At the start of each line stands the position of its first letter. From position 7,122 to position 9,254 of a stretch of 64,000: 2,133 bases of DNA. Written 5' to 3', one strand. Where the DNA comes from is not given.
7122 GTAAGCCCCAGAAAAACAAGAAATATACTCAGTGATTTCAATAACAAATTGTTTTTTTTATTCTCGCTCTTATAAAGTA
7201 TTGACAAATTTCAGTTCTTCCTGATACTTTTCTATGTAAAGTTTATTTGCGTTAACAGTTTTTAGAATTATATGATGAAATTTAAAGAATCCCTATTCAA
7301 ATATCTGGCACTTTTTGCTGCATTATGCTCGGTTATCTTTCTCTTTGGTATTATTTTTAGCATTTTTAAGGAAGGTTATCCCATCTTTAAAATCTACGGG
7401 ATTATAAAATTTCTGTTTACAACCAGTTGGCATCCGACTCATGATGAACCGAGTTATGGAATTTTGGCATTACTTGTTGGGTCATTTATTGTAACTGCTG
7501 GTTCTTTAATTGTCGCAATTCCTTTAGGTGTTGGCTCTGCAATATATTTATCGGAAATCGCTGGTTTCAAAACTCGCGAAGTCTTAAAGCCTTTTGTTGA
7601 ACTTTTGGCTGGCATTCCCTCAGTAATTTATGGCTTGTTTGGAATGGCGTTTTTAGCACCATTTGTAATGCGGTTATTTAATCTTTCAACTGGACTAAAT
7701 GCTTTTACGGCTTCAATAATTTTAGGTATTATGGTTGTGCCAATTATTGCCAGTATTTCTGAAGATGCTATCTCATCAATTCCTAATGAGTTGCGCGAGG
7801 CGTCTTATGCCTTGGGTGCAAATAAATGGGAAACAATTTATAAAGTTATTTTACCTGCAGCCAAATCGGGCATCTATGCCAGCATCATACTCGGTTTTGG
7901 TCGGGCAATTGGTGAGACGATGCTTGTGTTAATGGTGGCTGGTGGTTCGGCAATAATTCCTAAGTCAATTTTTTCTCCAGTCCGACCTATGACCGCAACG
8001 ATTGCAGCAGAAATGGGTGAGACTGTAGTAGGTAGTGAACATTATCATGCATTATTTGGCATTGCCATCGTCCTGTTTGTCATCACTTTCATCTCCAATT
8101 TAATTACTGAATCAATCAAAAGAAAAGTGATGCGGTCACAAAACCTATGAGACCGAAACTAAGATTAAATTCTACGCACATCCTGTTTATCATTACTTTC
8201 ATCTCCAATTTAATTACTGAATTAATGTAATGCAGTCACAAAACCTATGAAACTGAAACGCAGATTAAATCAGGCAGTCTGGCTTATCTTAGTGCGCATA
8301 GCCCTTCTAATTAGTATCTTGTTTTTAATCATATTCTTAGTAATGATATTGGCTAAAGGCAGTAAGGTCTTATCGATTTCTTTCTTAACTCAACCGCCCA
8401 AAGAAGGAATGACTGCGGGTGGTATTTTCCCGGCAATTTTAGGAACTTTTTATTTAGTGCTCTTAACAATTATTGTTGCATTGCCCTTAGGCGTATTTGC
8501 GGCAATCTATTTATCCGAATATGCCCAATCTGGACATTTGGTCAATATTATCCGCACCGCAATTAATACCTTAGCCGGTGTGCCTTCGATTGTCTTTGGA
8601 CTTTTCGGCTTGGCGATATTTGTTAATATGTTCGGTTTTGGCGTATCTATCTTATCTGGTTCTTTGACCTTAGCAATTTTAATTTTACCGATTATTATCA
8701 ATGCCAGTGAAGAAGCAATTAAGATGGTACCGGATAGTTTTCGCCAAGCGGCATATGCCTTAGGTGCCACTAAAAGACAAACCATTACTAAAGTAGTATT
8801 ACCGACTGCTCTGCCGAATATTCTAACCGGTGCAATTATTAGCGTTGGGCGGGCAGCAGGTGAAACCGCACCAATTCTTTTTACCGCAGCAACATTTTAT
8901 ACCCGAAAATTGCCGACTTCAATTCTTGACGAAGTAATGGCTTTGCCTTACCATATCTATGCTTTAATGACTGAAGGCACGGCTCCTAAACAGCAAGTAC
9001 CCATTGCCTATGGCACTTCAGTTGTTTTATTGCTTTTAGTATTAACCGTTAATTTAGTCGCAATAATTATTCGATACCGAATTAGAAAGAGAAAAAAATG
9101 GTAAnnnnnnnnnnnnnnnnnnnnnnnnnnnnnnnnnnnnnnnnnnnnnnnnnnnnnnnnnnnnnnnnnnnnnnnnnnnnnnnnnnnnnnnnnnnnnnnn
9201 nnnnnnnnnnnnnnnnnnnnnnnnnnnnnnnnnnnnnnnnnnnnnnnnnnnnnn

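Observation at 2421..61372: Recurrent junction-spanning short tandem duplications at gene 3' and 5' ends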

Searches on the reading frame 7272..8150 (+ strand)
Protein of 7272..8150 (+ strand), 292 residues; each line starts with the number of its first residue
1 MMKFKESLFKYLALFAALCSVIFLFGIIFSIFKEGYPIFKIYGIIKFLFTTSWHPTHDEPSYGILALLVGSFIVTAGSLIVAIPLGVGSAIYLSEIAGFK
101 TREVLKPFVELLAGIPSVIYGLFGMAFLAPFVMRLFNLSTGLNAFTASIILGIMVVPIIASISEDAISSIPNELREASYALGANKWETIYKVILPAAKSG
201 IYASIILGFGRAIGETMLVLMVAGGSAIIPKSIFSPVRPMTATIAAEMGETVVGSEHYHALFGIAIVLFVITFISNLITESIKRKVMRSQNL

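Call 36: search_protein_families(library=pfam, proteins=[window:7272-8150:+])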
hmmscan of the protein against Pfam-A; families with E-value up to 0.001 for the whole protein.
window:7272-8150:+ (292 aa): 1 family
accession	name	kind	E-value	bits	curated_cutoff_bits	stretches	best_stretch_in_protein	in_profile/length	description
PF00528.27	BPD_transp_1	-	6.2e-22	78.7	26.4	1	83-286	2-182/184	Binding-protein-dependent transport system inner membrane component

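Call 53: find_homologous_proteins(query=window:7272-8150:+, max_evalue=1e-80)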
Query window:7272-8150:+ (292 aa): 3412 proteins with E <= 1e-80 among 8000 candidates; the best 120 are listed.
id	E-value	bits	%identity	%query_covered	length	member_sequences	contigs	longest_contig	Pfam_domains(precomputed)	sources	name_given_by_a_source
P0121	9.9e-169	578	93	100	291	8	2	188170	PF00528.28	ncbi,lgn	ncbi:MAG: phosphate ABC transporter permease subunit PstC [candidate division WOR-3 bacterium]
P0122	1.0e-158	545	88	100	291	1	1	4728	PF00528.28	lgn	-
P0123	1.7e-158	544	87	100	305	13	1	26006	PF00528.28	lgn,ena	-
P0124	4.8e-157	539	87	100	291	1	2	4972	PF00528.28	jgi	jgi:phosphate transport system permease protein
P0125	2.6e-156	537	87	100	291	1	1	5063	PF00528.28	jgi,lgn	-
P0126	1.0e-155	535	86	100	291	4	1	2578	PF00528.28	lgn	-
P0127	2.7e-144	498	80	100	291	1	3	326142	PF00528.28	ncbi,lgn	ncbi:MAG: phosphate ABC transporter permease subunit PstC [candidate division WOR-3 bacterium]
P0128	5.1e-143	493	79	100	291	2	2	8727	PF00528.28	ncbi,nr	ncbi:MAG: phosphate ABC transporter permease subunit PstC [candidate division WOR-3 bacterium]|nr:ph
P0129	1.1e-141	489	79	99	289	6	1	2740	PF00528.28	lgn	-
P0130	1.9e-141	488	78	100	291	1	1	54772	PF00528.28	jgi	jgi:phosphate transport system permease protein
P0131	1.9e-139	482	78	98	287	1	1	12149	PF00528.28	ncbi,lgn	ncbi:MAG: phosphate ABC transporter permease subunit PstC [candidate division WOR-3 bacterium]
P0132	7.3e-139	480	80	98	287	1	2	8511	PF00528.28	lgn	-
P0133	7.7e-138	477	77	98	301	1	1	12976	PF00528.28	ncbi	-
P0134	1.8e-137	475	78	98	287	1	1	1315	PF00528.28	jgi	jgi:phosphate transport system permease protein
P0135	2.5e-137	475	78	97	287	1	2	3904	PF00528.28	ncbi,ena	-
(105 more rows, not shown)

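Call 54: find_encoding_contigs(protein=P0121, flank=10000, max_places=3)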
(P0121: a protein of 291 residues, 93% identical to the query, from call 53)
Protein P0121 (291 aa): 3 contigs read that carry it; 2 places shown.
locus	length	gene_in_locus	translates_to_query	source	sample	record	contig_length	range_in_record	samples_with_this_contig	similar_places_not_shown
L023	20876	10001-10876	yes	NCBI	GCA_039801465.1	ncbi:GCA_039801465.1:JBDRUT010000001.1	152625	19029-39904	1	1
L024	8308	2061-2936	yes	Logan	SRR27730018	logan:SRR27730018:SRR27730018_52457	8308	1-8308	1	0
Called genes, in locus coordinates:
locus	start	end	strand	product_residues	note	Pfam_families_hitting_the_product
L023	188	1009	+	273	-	PF01555:N6_N4_Mtase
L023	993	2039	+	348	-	-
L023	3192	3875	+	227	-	PF00072:Response_reg, PF00486:Trans_reg_C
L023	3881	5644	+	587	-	PF16736:sCache_like, PF00672:HAMP, PF13426:PAS_9 (weak), PF00512:HisKA, PF02518:HATPase_c, PF13589:HATPase_c_3 (weak)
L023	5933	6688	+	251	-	-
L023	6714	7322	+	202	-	PF18962:Por_Secre_tail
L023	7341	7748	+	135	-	PF01451:LMWPc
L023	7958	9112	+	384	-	-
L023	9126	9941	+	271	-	PF12849:PBP_like_2, PF13531:SBP_bac_11, PF12727:PBP_like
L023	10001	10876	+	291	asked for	PF00528:BPD_transp_1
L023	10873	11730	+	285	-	PF00528:BPD_transp_1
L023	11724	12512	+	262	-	PF00005:ABC_tran, PF02463:SMC_N (weak), PF13304:AAA_21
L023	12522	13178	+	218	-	PF01895:PhoU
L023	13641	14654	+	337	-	PF00932:LTD, PF13620:CarboxypepD_reg, PF18962:Por_Secre_tail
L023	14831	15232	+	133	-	-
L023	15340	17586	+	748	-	PF00246:Peptidase_M14, PF20773:InhA-like_MAM, PF18962:Por_Secre_tail (faint)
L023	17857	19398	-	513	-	PF13541:ChlI, PF00493:MCM (faint), PF01078:Mg_chelatase, PF00158:Sigma54_activat (weak), PF07724:AAA_2 (faint), PF07728:AAA_5, PF13335:Mg_chelatase_C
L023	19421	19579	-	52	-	-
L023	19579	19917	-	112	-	PF08378:NERD (weak), PF01939:NucS_C (weak), PF02021:UPF0102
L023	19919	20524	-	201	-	PF01351:RNase_HII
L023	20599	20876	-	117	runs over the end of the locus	PF01245:Ribosomal_L19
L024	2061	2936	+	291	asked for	PF00528:BPD_transp_1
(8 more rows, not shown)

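Call 55: find_encoding_contigs(protein=P0123, flank=10000, max_places=2)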
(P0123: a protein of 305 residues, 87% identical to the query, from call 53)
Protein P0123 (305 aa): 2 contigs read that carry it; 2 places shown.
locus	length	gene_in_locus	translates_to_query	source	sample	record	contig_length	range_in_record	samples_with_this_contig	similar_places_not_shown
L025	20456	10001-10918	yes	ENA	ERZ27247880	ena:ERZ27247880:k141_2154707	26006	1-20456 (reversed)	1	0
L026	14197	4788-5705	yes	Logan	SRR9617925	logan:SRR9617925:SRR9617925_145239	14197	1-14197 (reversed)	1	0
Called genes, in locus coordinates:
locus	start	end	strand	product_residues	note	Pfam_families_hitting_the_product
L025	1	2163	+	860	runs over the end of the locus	PF18962:Por_Secre_tail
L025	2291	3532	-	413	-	PF13393:tRNA-synt_His, PF00587:tRNA-synt_2b, PF13393:tRNA-synt_His, PF03129:HGTP_anticodon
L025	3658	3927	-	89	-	PF04892:VanZ-LLP1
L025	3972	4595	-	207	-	PF01813:ATP-synt_D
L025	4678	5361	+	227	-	PF00072:Response_reg, PF00486:Trans_reg_C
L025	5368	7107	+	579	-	PF16736:sCache_like (weak), PF23846:Cache_WalK (weak), PF00672:HAMP, PF13426:PAS_9 (weak), PF00512:HisKA, PF02518:HATPase_c, PF13589:HATPase_c_3 (faint)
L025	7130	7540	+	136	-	PF01451:LMWPc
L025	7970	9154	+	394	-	-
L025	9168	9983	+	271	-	PF12849:PBP_like_2, PF13531:SBP_bac_11, PF12727:PBP_like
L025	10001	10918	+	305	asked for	PF00528:BPD_transp_1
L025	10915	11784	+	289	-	PF00528:BPD_transp_1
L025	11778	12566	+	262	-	PF00005:ABC_tran, PF02463:SMC_N (weak), PF13304:AAA_21 (weak)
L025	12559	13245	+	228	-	PF01895:PhoU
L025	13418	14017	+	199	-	PF00440:TetR_N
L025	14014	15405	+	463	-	PF02321:OEP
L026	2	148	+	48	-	?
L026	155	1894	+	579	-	PF16736:sCache_like (weak), PF23846:Cache_WalK (weak), PF00672:HAMP, PF13426:PAS_9 (weak), PF00512:HisKA, PF02518:HATPase_c, PF13589:HATPase_c_3 (faint)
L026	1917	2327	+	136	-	PF01451:LMWPc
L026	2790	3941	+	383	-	-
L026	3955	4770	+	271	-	PF12849:PBP_like_2, PF13531:SBP_bac_11, PF12727:PBP_like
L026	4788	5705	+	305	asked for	PF00528:BPD_transp_1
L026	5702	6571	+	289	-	PF00528:BPD_transp_1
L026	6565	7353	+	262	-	PF00005:ABC_tran, PF02463:SMC_N (weak), PF13304:AAA_21 (weak)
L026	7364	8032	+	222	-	PF01895:PhoU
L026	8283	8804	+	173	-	PF00440:TetR_N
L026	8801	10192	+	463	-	PF02321:OEP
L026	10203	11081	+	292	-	PF25954:Beta-barrel_RND_2, PF25967:RND-MFP_C (weak), PF25989:YknX_C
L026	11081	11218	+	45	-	-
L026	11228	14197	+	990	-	?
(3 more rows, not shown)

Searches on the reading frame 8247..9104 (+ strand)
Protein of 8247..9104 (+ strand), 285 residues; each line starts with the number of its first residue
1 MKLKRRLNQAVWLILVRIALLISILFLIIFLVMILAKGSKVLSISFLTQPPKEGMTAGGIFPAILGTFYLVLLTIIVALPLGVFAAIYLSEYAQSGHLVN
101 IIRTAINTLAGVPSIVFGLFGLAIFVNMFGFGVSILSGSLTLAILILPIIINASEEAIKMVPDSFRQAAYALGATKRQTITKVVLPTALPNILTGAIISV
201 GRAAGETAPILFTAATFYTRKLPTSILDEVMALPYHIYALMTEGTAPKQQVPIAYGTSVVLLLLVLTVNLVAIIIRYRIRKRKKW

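Call 36: search_protein_families(library=pfam, proteins=[window:8247-9104:+])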
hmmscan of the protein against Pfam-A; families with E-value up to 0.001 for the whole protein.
window:8247-9104:+ (285 aa): 1 family
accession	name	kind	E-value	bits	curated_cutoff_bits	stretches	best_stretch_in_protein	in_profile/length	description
PF00528.27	BPD_transp_1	-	1.6e-21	77.3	26.4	1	79-283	2-182/184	Binding-protein-dependent transport system inner membrane component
